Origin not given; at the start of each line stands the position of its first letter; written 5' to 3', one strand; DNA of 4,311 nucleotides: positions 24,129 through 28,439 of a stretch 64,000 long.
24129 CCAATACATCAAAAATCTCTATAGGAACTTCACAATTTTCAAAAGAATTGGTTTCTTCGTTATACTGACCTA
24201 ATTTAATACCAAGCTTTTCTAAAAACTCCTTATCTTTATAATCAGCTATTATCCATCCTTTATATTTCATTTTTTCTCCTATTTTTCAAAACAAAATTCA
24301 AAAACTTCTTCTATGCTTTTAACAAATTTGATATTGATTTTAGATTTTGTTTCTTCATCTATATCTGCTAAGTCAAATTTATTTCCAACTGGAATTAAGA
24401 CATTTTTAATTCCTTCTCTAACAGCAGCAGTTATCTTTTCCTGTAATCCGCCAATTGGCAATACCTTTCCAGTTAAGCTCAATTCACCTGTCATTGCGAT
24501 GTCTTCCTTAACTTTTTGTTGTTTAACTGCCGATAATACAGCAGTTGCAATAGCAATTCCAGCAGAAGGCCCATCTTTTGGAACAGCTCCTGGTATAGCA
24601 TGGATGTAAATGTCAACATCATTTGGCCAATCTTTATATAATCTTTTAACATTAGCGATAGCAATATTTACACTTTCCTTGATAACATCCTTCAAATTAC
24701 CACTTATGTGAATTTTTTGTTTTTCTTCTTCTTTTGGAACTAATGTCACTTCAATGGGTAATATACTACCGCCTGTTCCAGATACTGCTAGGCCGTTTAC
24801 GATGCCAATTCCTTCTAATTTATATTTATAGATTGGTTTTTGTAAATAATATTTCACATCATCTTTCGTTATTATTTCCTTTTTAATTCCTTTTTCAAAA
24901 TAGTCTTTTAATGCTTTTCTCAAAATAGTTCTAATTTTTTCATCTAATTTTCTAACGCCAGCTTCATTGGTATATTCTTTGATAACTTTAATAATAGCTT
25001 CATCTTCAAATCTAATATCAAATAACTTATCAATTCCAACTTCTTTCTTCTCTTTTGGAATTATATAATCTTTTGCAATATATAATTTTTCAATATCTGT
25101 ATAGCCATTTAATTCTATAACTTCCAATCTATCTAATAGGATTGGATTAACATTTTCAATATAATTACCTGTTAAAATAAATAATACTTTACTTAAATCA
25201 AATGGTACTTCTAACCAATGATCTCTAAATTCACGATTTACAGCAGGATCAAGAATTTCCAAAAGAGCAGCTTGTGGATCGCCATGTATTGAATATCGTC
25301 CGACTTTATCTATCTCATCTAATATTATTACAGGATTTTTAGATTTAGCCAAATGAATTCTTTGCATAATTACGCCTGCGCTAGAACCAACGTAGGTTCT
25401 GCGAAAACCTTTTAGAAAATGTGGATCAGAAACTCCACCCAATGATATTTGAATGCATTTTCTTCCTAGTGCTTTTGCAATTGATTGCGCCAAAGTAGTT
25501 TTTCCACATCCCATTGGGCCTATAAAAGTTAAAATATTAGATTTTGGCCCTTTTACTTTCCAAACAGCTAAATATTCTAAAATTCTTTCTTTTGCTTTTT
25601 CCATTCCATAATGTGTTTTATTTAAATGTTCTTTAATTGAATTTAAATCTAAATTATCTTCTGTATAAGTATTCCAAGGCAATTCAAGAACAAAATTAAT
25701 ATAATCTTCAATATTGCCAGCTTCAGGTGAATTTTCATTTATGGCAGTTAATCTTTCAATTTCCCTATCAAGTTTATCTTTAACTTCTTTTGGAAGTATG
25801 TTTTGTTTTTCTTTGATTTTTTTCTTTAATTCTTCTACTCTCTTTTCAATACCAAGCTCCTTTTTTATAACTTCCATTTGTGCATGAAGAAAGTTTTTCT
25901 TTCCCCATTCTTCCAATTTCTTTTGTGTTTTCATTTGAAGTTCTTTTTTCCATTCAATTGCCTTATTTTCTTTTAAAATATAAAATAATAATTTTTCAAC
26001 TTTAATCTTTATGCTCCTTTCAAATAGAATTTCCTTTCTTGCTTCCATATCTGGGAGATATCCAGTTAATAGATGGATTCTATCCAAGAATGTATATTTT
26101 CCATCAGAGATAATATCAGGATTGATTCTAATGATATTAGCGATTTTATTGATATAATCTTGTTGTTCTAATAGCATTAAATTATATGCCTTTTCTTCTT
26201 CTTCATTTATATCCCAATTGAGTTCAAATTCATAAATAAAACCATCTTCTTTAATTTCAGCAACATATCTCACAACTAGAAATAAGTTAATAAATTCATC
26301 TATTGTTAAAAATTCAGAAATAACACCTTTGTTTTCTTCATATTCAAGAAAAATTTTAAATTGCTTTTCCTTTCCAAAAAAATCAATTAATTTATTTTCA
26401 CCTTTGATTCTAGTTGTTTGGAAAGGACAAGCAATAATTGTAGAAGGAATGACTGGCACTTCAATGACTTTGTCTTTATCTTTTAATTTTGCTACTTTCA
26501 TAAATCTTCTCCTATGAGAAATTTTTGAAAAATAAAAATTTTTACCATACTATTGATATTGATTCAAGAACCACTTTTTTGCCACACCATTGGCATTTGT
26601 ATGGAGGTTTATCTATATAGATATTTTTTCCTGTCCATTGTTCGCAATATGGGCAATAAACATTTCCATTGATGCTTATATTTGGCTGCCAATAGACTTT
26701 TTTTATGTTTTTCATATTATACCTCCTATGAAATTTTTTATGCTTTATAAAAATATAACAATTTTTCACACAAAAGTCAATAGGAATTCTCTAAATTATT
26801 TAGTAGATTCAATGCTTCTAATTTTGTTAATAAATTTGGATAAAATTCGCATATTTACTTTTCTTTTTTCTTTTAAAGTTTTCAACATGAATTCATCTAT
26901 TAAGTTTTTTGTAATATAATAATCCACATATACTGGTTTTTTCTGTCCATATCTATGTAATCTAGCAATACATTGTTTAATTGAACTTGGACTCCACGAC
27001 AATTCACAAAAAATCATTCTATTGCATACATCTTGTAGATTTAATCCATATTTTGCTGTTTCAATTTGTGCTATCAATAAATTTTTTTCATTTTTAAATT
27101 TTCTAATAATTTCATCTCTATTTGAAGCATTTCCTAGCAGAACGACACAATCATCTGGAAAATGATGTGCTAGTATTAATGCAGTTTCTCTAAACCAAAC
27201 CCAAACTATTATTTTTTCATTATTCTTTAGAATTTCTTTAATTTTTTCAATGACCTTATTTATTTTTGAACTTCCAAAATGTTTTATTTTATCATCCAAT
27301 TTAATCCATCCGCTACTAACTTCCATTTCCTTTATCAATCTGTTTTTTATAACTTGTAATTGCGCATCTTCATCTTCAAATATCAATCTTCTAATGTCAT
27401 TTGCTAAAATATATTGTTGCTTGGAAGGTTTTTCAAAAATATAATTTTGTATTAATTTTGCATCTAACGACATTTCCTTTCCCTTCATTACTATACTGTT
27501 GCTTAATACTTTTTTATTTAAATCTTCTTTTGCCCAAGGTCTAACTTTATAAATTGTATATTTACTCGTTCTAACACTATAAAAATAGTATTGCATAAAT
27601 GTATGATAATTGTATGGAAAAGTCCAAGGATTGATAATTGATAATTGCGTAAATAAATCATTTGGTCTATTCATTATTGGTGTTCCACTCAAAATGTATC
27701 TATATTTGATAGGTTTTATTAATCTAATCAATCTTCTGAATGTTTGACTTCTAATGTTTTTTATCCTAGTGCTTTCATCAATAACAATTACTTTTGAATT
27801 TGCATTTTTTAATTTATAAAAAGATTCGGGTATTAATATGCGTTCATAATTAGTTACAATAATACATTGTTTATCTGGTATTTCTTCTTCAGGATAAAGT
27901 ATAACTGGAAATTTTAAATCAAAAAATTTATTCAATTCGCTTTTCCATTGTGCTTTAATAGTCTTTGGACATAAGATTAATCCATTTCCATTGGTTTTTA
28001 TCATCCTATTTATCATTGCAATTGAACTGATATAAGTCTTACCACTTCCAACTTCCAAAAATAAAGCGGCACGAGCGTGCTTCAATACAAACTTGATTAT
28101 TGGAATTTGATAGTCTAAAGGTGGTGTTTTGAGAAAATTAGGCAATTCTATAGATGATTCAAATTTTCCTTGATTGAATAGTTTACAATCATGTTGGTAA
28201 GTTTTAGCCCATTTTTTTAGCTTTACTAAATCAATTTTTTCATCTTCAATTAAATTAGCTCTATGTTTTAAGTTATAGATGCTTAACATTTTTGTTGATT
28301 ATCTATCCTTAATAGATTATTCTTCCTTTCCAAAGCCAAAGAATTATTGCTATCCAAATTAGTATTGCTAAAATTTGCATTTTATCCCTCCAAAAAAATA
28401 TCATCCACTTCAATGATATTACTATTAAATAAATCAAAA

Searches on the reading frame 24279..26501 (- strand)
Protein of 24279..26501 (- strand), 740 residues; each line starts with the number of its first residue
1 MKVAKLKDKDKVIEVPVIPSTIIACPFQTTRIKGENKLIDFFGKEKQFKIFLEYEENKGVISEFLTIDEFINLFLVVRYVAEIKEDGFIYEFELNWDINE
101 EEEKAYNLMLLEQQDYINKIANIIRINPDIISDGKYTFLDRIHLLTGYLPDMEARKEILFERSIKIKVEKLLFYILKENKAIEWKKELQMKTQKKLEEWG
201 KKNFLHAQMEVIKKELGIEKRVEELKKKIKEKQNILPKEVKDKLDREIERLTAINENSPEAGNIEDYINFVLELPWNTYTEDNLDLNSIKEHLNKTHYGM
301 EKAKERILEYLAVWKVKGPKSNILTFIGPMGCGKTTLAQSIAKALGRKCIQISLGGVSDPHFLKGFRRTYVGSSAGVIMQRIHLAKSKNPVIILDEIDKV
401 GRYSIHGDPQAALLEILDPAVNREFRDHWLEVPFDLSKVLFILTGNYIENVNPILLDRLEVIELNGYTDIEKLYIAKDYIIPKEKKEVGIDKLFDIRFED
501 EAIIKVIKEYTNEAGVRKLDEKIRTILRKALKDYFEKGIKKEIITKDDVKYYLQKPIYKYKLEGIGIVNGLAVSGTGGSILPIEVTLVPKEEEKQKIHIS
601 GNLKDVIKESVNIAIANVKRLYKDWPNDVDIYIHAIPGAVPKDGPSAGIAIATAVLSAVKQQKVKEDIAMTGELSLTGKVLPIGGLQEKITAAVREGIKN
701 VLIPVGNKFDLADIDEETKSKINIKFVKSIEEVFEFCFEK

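Call 13: search_protein_families(library=phrogs, proteins=[window:24279-26501:-], max_evalue=0.00001)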
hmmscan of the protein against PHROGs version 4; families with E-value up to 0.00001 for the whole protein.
window:24279-26501:- (740 aa): 7 families
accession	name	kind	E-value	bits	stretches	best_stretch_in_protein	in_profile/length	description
phrog_15585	-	unknown function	2.4e-180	602.7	1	151-738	177-770/793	-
phrog_168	-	DNA, RNA and nucleotide metabolism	3.8e-13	50.8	1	320-513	42-199/314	clamp loader of DNA polymerase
phrog_3757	-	unknown function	6.5e-11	43.2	1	256-401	67-197/367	-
phrog_10401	-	other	1.5e-07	31.5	1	281-416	443-546/667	ATPase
phrog_11838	-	DNA, RNA and nucleotide metabolism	3.5e-07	30.7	1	299-417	21-126/420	clamp loader of DNA polymerase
phrog_4871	-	other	3.6e-07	30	1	261-399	431-579/764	ATP-dependent protease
phrog_5846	-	DNA, RNA and nucleotide metabolism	2.3e-06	28.1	1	309-356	26-76/380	clamp loader of DNA polymerase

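Call 70: search_protein_families(library=pfam, proteins=[window:24279-26501:-], max_evalue=0.0001)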
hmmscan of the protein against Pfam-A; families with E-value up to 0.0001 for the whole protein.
window:24279-26501:- (740 aa): 8 families
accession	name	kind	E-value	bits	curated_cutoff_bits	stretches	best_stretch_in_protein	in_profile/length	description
PF05362.19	Lon_C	-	3.4e-57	193.8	21.1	1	544-738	2-203/205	Lon protease (S16) C-terminal proteolytic domain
PF00004.35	AAA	-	3e-22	79.9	21.2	1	325-463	2-127/131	ATPase family associated with various cellular activities (AAA)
PF13541.12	ChlI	-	3.9e-15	56.3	27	1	592-707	7-121/121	Subunit ChlI of Mg-chelatase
PF22667.2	Lon_lid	-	2.6e-13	49.8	27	1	492-541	7-55/57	Lon protease AAA+ ATPase lid domain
PF07724.20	AAA_2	-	3.4e-07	30.9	27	1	324-447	6-125/166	AAA domain (Cdc48 subfamily)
PF13173.12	AAA_14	-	2.6e-06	27.9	27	1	321-401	2-75/129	AAA domain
PF08298.17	AAA_PrkA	-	2.2e-05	24.1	25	1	295-350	58-114/358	PrkA AAA domain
PF07728.20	AAA_5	-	7.3e-05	23.2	22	0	326-420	4-93/139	AAA domain (dynein-related subfamily)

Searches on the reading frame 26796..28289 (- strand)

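Call 13: search_protein_families(library=phrogs, proteins=[window:26796-28289:-], max_evalue=0.00001)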
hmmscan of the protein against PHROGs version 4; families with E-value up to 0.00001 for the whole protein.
window:26796-28289:- (497 aa): 9 families
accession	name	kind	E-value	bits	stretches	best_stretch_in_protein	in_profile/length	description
phrog_62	-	DNA, RNA and nucleotide metabolism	2e-91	308.4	1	24-484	677-1134/1881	DNA helicase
phrog_16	-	DNA, RNA and nucleotide metabolism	1.2e-22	81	1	31-477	240-623/986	DNA helicase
phrog_23807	-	unknown function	2.9e-14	52.8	1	309-454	475-640/1053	-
phrog_11354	-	unknown function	2.3e-13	50.9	1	398-486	20-108/116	-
phrog_24008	-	DNA, RNA and nucleotide metabolism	5.4e-13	48.7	1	341-483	815-962/1006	helicase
phrog_1685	-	unknown function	5.8e-13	48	1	298-482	1362-1548/2278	-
phrog_11801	-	other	3e-10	38.9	0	389-477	1398-1487/2269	DNA methyltransferase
phrog_21391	-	DNA, RNA and nucleotide metabolism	7.6e-10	37.6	0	373-447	1379-1454/2021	DNA helicase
phrog_21007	-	other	3.1e-06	26.6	1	390-483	61-155/857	DNA methyltransferase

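Call 70: search_protein_families(library=pfam, proteins=[window:26796-28289:-], max_evalue=0.0001)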
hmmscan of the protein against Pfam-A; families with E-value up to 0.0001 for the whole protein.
window:26796-28289:- (497 aa): 4 families
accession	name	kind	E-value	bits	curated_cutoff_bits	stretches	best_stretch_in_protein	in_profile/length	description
PF00176.29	SNF2-rel_dom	-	7e-21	75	24.9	1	69-236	10-194/290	SNF2-related domain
PF00271.37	Helicase_C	-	1.3e-13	51.6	23.5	1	347-448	3-110/110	Helicase conserved C-terminal domain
PF04851.21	ResIII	-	2.2e-11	44.4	22.5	1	57-204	4-162/164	Type III restriction enzyme, res subunit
PF00270.35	DEAD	-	4.7e-08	33.4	26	1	61-207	4-162/167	DEAD/DEAH box helicase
